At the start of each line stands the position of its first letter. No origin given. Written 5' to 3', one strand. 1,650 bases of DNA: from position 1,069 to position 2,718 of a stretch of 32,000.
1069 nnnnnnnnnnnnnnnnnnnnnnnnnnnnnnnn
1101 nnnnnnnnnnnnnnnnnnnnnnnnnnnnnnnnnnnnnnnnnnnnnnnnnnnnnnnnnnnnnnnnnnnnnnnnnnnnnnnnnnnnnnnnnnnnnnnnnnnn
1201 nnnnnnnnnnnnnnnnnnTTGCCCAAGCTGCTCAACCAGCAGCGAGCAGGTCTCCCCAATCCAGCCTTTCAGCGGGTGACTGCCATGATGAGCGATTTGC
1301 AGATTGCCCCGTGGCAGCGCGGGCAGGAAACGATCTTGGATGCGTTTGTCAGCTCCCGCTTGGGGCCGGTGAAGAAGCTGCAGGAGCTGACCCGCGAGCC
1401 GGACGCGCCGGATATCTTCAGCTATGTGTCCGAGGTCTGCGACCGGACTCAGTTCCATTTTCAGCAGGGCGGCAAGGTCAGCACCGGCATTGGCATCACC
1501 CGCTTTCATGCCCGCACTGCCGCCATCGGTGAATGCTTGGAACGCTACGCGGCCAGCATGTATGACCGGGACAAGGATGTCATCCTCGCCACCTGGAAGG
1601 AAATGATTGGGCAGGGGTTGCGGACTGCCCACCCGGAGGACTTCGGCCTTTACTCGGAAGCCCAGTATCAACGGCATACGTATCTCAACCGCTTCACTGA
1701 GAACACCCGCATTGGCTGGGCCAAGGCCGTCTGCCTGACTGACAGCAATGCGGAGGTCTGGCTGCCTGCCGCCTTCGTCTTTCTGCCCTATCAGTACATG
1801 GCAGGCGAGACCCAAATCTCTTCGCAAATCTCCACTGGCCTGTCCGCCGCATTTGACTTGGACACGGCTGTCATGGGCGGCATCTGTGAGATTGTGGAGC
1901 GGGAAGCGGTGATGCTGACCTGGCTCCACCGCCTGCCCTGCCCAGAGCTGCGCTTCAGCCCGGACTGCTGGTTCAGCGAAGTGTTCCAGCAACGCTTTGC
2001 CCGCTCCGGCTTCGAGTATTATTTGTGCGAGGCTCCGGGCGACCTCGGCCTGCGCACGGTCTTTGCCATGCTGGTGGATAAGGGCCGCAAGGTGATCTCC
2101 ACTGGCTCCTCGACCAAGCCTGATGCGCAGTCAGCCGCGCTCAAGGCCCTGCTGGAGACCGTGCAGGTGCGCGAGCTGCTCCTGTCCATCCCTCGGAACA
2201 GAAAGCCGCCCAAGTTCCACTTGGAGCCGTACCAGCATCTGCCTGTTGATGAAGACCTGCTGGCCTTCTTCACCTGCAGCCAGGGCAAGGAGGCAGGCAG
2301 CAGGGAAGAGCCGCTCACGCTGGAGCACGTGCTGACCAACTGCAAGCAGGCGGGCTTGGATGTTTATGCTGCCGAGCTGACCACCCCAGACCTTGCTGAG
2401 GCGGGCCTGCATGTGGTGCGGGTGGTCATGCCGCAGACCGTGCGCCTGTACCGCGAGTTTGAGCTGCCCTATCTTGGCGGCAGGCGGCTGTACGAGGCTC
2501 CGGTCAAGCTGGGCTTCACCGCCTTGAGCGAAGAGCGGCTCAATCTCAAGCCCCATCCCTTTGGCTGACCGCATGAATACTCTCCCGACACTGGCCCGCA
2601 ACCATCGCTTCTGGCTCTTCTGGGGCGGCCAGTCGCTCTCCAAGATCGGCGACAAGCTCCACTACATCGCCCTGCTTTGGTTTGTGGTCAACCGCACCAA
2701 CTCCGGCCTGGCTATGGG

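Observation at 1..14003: Candidate ribosomal thiazol(in)e/His metallophore system: TOMM enzymes wired to an exporter, a TonB receptor and a Nik/Opp-type importer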

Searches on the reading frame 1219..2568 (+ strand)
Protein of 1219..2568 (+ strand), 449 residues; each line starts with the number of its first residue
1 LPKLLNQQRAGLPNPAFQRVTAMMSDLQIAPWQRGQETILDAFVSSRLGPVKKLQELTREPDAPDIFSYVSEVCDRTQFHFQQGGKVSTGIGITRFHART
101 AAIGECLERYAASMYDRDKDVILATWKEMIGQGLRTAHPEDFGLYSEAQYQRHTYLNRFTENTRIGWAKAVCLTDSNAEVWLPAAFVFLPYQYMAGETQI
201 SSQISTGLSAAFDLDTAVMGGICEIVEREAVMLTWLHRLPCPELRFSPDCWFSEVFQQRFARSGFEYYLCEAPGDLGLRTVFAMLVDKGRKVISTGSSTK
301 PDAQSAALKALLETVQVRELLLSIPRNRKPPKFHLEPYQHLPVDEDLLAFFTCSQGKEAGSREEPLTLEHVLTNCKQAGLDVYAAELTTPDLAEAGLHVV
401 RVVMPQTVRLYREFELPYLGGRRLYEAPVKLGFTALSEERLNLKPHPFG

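Call 6: search_protein_families(library=pfam, proteins=[window:1219-2568:+], max_evalue=0.01)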
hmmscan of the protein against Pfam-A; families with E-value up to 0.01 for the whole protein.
window:1219-2568:+ (449 aa): 1 family
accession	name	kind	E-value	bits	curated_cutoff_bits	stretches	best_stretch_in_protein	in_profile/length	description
PF02624.21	YcaO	-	3.6e-60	204.4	25.7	1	90-406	2-323/325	YcaO cyclodehydratase, ATP-ad Mg2+-binding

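Call 11: search_protein_families(library=ncbifam, proteins=[window:1219-2568:+], max_evalue=0.001)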
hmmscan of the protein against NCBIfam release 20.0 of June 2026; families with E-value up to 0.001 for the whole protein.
window:1219-2568:+ (449 aa): 3 families
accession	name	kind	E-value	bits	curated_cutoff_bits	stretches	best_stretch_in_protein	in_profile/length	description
TIGR03604.1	TOMM_cyclo_SagD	subfamily_domain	9.5e-70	235.4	219.25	1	90-448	1-376/377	thiazole/oxazole-forming peptide maturase, SagD family component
TIGR03266.1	methan_mark_1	equivalog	5e-23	81.7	365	1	85-319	52-270/376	YcaO-related McrA-glycine thioamidation protein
TIGR00702.1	TIGR00702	domain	5e-19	68.6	75.65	1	87-334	50-283/377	YcaO-type kinase domain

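Call 13: find_homologous_proteins(query=window:1219-2568:+)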
Query window:1219-2568:+ (449 aa): 104 proteins with E <= 0.001 among 8000 candidates.
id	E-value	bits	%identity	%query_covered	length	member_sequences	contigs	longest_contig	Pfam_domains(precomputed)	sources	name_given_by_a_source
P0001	7.4e-258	874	88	95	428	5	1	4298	PF02624.22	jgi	jgi:ribosomal protein S12 methylthiotransferase accessory factor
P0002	5.0e-239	812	82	95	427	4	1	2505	PF02624.22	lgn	-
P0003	3.5e-234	796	80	95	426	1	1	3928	PF02624.22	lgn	-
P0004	7.4e-234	795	81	95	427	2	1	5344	PF02624.22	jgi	jgi:ribosomal protein S12 methylthiotransferase accessory factor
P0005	4.0e-231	786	80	95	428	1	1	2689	PF02624.22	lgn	-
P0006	7.4e-218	742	76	95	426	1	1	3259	PF02624.22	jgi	-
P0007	1.3e-208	711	74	95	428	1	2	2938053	PF02624.22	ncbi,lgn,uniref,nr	ncbi:MAG: ribosomal protein S12 methylthiotransferase accessory factor [Candidatus Electronema aureu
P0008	2.4e-201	688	70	95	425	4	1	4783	PF02624.22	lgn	-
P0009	2.6e-200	684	70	95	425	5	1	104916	PF02624.22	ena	-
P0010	5.2e-131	456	51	95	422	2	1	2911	PF02624.22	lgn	-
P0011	2.4e-111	391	46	92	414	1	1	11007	PF02624.22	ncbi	-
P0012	6.3e-65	238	36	93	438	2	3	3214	PF02624.22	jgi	jgi:ribosomal protein S12 methylthiotransferase accessory factor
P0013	2.3e-54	203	33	89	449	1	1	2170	PF02624.22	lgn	-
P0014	4.5e-54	202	34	93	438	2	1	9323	PF02624.22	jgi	jgi:ribosomal protein S12 methylthiotransferase accessory factor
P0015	3.9e-53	199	35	89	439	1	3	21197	PF02624.22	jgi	jgi:ribosomal protein S12 methylthiotransferase accessory factor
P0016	2.6e-52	196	32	90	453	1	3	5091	PF02624.22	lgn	-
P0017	7.8e-50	188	31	91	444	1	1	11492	PF02624.22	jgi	jgi:ribosomal protein S12 methylthiotransferase accessory factor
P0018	1.6e-49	187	34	84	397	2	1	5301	PF02624.22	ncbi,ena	-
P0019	2.4e-49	187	32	89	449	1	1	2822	PF02624.22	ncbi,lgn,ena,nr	ncbi:MAG TPA: YcaO-like family protein [Longimicrobiaceae bacterium]|nr:YcaO-like family protein [Lo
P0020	4.0e-49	186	30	91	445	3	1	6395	PF02624.22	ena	-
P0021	4.3e-49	186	30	90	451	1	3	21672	PF02624.22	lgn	-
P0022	9.4e-49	185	29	90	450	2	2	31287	PF02624.22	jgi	jgi:ribosomal protein S12 methylthiotransferase accessory factor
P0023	4.1e-48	183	32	90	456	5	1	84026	PF02624.22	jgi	jgi:ribosomal protein S12 methylthiotransferase accessory factor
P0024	1.2e-43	168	31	92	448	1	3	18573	PF02624.22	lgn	-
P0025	1.6e-42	164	30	89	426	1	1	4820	PF02624.22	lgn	-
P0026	3.6e-41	160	31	92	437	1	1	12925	PF02624.22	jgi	jgi:ribosomal protein S12 methylthiotransferase accessory factor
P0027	1.6e-40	158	29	90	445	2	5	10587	PF02624.22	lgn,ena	-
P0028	6.1e-40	156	28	84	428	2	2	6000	PF02624.22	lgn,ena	-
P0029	1.7e-39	154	31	91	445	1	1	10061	PF02624.22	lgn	-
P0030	2.3e-38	150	31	91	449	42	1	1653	PF02624.22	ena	-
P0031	2.7e-38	150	31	90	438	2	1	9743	PF02624.22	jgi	jgi:ribosomal protein S12 methylthiotransferase accessory factor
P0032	2.8e-38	150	32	90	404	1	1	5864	PF02624.22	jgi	-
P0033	5.4e-38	149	31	91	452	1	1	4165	PF02624.22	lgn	-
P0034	1.4e-37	148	31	91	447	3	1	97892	PF02624.22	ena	-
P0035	2.3e-37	147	32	91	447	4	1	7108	PF02624.22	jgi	-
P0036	4.3e-37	146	31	91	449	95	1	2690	PF02624.22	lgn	-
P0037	4.9e-37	146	31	91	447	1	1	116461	PF02624.22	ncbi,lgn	-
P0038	7.8e-37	145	30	91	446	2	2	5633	PF02624.22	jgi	jgi:ribosomal protein S12 methylthiotransferase accessory factor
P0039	8.2e-37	145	31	91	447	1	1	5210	PF02624.22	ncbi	-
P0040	8.7e-37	145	31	76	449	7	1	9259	PF02624.22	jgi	jgi:ribosomal protein S12 methylthiotransferase accessory factor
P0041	1.3e-36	145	30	91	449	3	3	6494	PF02624.22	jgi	jgi:ribosomal protein S12 methylthiotransferase accessory factor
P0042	3.0e-36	143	31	91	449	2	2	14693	PF02624.22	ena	-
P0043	3.2e-36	143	31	91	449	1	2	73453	PF02624.22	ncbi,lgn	ncbi:MAG: YcaO-like family protein [Acidimicrobiales bacterium]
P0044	4.7e-36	143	30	91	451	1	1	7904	PF02624.22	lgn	-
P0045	4.9e-36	143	30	91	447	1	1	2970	PF02624.22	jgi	jgi:ribosomal protein S12 methylthiotransferase accessory factor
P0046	5.9e-36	143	32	91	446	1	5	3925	PF02624.22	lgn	-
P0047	6.1e-36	142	31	91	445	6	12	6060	PF02624.22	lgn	-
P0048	8.5e-36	142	29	91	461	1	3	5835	PF02624.22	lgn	-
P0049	9.2e-36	142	28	92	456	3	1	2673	PF02624.22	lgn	-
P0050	9.8e-36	142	29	91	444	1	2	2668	PF02624.22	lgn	-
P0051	5.0e-35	139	29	91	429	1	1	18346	PF02624.22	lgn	-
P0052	1.2e-34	138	30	92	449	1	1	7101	PF02624.22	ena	-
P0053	3.7e-34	137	29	91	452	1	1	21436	PF02624.22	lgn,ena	-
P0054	6.8e-34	136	29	91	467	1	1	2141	PF02624.22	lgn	-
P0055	1.2e-33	135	30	47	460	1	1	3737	PF02624.22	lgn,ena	-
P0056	4.6e-33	133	29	91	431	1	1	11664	PF02624.22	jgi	jgi:ribosomal protein S12 methylthiotransferase accessory factor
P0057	4.7e-33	133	30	91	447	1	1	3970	PF02624.22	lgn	-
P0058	1.3e-32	132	30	91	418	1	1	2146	PF02624.22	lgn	-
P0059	1.7e-32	131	31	91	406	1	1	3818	PF02624.22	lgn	-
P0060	2.5e-32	131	25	88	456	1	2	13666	PF02624.22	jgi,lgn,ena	-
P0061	4.1e-31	127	27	91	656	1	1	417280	PF02624.22,PF03358.21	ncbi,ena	-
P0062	7.5e-31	126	29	92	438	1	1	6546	PF02624.22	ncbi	ncbi:MAG: YcaO-like family protein [Bryobacteraceae bacterium]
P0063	7.1e-30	122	27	90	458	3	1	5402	PF02624.22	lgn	-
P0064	1.3e-29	122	27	62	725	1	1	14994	PF02624.22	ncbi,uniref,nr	ncbi:hypothetical protein E1262_29405 [Jiangella aurantiaca]|uniref:YcaO domain-containing protein n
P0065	2.0e-29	121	27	92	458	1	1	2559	PF02624.22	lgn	-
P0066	2.0e-29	121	28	95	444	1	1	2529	PF02624.22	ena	-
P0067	5.4e-29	120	28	91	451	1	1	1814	PF02624.22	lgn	-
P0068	7.6e-29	119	27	61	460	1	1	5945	PF02624.22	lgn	-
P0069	1.6e-28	118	28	90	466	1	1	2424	PF02624.22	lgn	-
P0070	2.2e-28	118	27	90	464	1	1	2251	PF02624.22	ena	-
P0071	1.4e-27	115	27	91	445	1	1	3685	PF02624.22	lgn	-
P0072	2.3e-27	114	26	90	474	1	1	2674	PF02624.22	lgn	-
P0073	4.9e-27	113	29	77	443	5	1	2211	PF02624.22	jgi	jgi:ribosomal protein S12 methylthiotransferase accessory factor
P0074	5.8e-27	113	26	94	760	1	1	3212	PF02624.22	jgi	jgi:ribosomal protein S12 methylthiotransferase accessory factor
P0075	5.9e-27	113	25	60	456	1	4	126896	PF02624.22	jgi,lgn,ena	jgi:ribosomal protein S12 methylthiotransferase accessory factor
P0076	6.0e-27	113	25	61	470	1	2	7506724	PF02624.22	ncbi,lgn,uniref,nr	ncbi:YcaO-like family protein [Nocardiopsis exhalans]|uniref:YcaO-like family protein n=1 Tax=Nocard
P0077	1.5e-26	112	27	93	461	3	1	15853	PF02624.22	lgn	-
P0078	4.2e-26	110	27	49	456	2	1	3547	PF02624.22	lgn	-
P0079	4.6e-26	110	26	97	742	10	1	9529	PF02624.22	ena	-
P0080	5.0e-26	110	22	58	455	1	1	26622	PF02624.22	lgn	-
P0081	8.1e-26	109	30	77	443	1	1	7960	PF02624.22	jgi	jgi:ribosomal protein S12 methylthiotransferase accessory factor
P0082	9.4e-26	109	28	92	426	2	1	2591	PF02624.22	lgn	-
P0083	1.2e-25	108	25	61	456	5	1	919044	PF02624.22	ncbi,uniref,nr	ncbi:bacteriocin biosynthesis protein SagD [Frankia sp. R43]|uniref:YcaO-like family protein n=1 Tax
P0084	1.4e-25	108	27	91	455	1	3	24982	PF02624.22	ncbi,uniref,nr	ncbi:YcaO-like family protein [Frankia sp. AgB1.9]|uniref:YcaO-like family protein n=1 Tax=unclassif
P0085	3.0e-25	107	28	90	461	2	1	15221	PF02624.22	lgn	-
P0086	3.4e-25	107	27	45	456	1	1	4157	PF02624.22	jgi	jgi:ribosomal protein S12 methylthiotransferase accessory factor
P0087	5.5e-25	106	25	90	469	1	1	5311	PF02624.22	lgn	-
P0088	1.4e-24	105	25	91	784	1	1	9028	PF02624.22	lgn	-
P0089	1.4e-24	105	27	49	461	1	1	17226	PF02624.22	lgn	-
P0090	2.5e-24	104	28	91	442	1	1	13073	PF02624.22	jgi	jgi:ribosomal protein S12 methylthiotransferase accessory factor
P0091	2.9e-24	104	27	76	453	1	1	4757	PF02624.22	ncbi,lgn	-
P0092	6.9e-24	103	27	82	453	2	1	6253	PF02624.22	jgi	jgi:ribosomal protein S12 methylthiotransferase accessory factor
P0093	1.5e-23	102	26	61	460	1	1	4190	PF02624.22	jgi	jgi:ribosomal protein S12 methylthiotransferase accessory factor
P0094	4.2e-23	100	25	62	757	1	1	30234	PF02624.22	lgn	-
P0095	8.7e-23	99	25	61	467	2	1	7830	PF02624.22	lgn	-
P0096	1.5e-21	95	26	37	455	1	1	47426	PF02624.22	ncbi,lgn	ncbi:MAG: YcaO-like family protein [Desertimonas sp.]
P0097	2.0e-21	95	25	86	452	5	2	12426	PF02624.22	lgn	-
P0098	5.9e-21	93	24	90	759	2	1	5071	PF02624.22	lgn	-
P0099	1.1e-19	89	25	91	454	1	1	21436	PF02624.22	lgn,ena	-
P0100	2.4e-19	88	27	45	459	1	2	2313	PF02624.22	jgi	jgi:ribosomal protein S12 methylthiotransferase accessory factor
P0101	2.2e-18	85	39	35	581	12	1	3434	PF02624.22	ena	-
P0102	2.0e-17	81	26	91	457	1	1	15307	PF02624.22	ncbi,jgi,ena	-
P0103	4.8e-14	70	27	88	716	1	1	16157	PF02624.22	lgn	-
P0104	6.8e-8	50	24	80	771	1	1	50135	PF02624.22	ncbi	-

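Call 15: find_encoding_contigs(protein=P0007, flank=10000, max_places=3)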
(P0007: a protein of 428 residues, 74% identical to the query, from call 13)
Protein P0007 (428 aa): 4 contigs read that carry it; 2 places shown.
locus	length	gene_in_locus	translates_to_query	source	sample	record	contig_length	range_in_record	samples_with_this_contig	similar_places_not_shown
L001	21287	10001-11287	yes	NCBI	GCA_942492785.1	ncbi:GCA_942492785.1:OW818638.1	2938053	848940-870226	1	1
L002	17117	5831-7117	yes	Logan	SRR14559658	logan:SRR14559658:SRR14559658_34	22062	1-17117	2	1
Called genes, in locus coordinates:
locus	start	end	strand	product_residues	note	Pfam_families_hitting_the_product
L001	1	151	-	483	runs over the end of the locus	-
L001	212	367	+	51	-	-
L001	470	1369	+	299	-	PF00348:polyprenyl_synt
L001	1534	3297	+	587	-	PF14522:Cytochrome_C7 (faint), PF14537:Cytochrom_c3_2 (faint)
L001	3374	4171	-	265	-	PF01548:DEDD_Tnp_IS110, PF02371:Transposase_20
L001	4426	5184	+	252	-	PF00884:Sulfatase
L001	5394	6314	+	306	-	PF19300:BPD_transp_1_N, PF00528:BPD_transp_1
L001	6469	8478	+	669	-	PF07715:Plug, PF00593:TonB_dep_Rec_b-barrel, PF25183:OMP_b-brl_4 (faint)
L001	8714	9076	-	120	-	-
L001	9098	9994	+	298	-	PF00899:ThiF (weak)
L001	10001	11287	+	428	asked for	PF02624:YcaO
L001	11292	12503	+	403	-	PF05977:MFS_3, PF07690:MFS_1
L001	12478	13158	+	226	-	PF00881:Nitroreductase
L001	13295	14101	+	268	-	PF13489:Methyltransf_23 (weak), PF00398:RrnaAD (weak), PF08241:Methyltransf_11, PF08242:Methyltransf_12, PF13649:Methyltransf_25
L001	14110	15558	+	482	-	PF00496:SBP_bac_5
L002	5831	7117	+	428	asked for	PF02624:YcaO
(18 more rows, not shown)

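Call 16: find_encoding_contigs(protein=P0009, flank=10000, max_places=3)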
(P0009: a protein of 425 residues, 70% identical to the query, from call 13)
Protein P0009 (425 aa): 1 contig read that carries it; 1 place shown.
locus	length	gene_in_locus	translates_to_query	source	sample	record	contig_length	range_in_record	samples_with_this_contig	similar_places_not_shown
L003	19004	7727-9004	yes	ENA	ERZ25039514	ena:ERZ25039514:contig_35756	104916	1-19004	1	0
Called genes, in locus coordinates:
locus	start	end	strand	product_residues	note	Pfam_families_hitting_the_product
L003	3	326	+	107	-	?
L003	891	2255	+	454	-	PF04055:Radical_SAM, PF13186:SPASM (weak)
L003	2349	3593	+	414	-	PF05977:MFS_3, PF07690:MFS_1, PF13347:MFS_2 (weak), PF07690:MFS_1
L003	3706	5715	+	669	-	PF07715:Plug, PF00593:TonB_dep_Rec_b-barrel, PF25183:OMP_b-brl_4 (faint)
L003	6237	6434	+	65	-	-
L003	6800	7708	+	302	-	PF00899:ThiF (weak)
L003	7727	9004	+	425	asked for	PF02624:YcaO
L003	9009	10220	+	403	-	PF05977:MFS_3, PF07690:MFS_1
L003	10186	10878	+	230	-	PF00881:Nitroreductase (weak)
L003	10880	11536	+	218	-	PF13489:Methyltransf_23 (weak), PF00398:RrnaAD (weak), PF08241:Methyltransf_11 (weak), PF08242:Methyltransf_12, PF13649:Methyltransf_25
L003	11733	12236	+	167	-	PF00496:SBP_bac_5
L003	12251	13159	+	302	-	PF00496:SBP_bac_5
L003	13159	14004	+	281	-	PF00528:BPD_transp_1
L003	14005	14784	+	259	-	PF00005:ABC_tran, PF13304:AAA_21 (weak)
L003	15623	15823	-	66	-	-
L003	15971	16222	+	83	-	-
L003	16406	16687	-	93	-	PF01471:PG_binding_1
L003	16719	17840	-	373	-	PF13406:SLT_2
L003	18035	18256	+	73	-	PF11903:ParD_like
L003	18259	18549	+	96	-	PF15781:ParE-like_toxin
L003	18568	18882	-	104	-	-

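Call 22: find_related_loci(query=window:1282-2568:+, collection=genome_contigs, flank=10000)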
Query window:1282-2568:+ (428 aa) in genome_contigs; peptide patterns used: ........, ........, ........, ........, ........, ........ (x = any residue, [..] = any of these).
44 stretches matched a pattern; 2 encode a relative of the query (tblastn E <= 1e-3); 2 distinct loci.
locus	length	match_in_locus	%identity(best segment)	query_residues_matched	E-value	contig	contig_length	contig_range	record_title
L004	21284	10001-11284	80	1-428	0e+0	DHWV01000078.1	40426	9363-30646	MAG TPA_asm: Desulfobulbaceae bacterium UBA5173 UBA5173_contig_1088, whole genome shotgun sequence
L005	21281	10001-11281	74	2-428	0e+0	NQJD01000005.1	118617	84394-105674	MAG: Candidatus Electronema aureum isolate GS Contig105, whole genome shotgun sequence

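Call 28: find_encoding_contigs(protein=P0011, flank=10000, max_places=2)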
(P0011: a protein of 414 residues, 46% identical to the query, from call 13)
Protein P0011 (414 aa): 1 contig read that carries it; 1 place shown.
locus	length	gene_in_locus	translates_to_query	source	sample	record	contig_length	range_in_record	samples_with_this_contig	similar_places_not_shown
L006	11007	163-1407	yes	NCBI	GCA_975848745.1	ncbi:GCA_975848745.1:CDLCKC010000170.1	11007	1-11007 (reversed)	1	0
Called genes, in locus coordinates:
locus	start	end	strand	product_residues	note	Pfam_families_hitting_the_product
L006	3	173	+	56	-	?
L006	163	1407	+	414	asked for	PF02624:YcaO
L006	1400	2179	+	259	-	PF00881:Nitroreductase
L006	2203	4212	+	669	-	PF07715:Plug, PF00593:TonB_dep_Rec_b-barrel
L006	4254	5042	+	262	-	PF13489:Methyltransf_23 (weak), PF08241:Methyltransf_11 (weak), PF08242:Methyltransf_12 (faint), PF13649:Methyltransf_25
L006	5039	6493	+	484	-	PF00496:SBP_bac_5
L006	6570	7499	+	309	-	PF19300:BPD_transp_1_N, PF00528:BPD_transp_1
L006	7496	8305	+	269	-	PF00528:BPD_transp_1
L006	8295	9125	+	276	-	PF00005:ABC_tran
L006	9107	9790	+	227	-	PF00005:ABC_tran, PF13304:AAA_21 (faint)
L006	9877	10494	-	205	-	PF13489:Methyltransf_23, PF01209:Ubie_methyltran, PF01135:PCMT (weak), PF13847:Methyltransf_31, PF08241:Methyltransf_11, PF08242:Methyltransf_12, PF13649:Methyltransf_25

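Call 29: find_encoding_contigs(protein=P0015, flank=10000, max_places=2)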
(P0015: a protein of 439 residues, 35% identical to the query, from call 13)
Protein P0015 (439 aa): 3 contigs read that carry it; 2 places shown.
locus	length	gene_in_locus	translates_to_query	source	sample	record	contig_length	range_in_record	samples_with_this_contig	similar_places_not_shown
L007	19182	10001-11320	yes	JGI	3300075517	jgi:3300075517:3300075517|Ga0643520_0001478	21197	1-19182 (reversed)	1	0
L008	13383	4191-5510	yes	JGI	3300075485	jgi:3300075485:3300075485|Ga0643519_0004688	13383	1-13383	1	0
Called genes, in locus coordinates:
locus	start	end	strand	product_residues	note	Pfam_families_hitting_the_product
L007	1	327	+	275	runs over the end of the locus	PF13646:HEAT_2 (faint)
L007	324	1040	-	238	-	PF13462:Thioredoxin_4, PF01323:DSBA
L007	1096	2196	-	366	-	PF14028:Lant_dehydr_C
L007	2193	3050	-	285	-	PF14028:Lant_dehydr_C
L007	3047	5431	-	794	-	-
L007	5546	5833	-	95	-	PF19409:Thiopep_pre (weak)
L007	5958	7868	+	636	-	PF00664:ABC_membrane, PF00005:ABC_tran, PF13304:AAA_21 (faint)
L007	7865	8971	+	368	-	PF22767:ThcOx, PF00881:Nitroreductase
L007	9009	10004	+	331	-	-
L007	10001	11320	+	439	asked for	PF02624:YcaO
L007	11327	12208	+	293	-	PF00881:Nitroreductase (weak)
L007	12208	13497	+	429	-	-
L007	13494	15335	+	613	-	PF02624:YcaO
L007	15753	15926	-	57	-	PF19409:Thiopep_pre (weak)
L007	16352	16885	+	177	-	PF00665:rve (faint)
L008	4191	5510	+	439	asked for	PF02624:YcaO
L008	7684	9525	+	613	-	PF02624:YcaO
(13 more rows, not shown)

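Call 30: find_encoding_contigs(protein=P0023, flank=10000, max_places=2)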
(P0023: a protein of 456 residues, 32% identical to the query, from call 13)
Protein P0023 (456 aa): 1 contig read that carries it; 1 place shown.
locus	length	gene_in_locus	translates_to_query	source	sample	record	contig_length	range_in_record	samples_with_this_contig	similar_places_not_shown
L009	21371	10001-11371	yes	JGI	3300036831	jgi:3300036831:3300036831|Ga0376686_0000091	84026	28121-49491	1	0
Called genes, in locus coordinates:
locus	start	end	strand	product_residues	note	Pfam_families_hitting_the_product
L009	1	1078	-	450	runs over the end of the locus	PF13458:Peripla_BP_6, PF01094:ANF_receptor, PF13433:Peripla_BP_5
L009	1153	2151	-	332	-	PF02900:LigB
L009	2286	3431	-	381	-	PF01266:DAO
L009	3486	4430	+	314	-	PF00291:PALP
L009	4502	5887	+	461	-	PF06751:EutB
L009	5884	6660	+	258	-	PF05985:EutC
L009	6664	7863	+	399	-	PF01717:Meth_synt_2 (faint)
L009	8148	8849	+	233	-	-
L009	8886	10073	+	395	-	PF00899:ThiF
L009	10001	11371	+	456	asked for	PF02624:YcaO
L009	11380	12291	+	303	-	PF00881:Nitroreductase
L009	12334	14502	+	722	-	PF04984:Phage_sheath_1, PF17482:Phage_sheath_1C, PF06841:Phage_T4_gp19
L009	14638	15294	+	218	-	PF07883:Cupin_2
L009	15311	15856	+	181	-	PF12973:Cupin_7 (faint), PF07883:Cupin_2 (faint)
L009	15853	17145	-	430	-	PF05559:DUF763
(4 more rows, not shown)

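Call 53: find_related_loci(query=A1, collection=metagenome_contigs, flank=10000)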
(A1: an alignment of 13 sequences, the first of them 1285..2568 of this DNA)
Query A1 (427 aa) in metagenome_contigs; peptide patterns used: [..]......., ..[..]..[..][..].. (x = any residue, [..] = any of these).
600 stretches matched a pattern (row limit reached: there are more); 88 encode a relative of the query (tblastn E <= 1e-3); the best 80 are kept; 80 distinct loci.
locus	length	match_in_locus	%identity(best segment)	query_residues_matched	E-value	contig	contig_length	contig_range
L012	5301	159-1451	33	16-426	2e-62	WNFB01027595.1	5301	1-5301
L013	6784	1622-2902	32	19-426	5e-57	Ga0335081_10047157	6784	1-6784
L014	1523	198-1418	32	42-426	7e-54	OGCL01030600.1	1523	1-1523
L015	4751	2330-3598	29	22-426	2e-44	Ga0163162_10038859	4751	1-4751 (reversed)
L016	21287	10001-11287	31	20-426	1e-43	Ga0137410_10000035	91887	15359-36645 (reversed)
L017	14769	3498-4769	26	22-426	1e-42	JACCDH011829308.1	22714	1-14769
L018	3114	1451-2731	31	18-426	1e-42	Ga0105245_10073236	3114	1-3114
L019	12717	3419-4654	30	22-426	5e-42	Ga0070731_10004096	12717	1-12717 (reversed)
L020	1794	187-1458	30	22-426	2e-42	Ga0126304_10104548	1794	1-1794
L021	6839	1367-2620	30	23-426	2e-40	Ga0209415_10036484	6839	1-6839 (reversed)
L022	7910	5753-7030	30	21-427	6e-40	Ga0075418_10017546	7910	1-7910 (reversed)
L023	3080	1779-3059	29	18-426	2e-39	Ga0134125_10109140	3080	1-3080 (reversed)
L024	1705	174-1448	31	22-426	2e-39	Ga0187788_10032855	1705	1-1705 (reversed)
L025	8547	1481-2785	31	1-424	6e-36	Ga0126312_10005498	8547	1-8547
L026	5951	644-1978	27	21-425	5e-36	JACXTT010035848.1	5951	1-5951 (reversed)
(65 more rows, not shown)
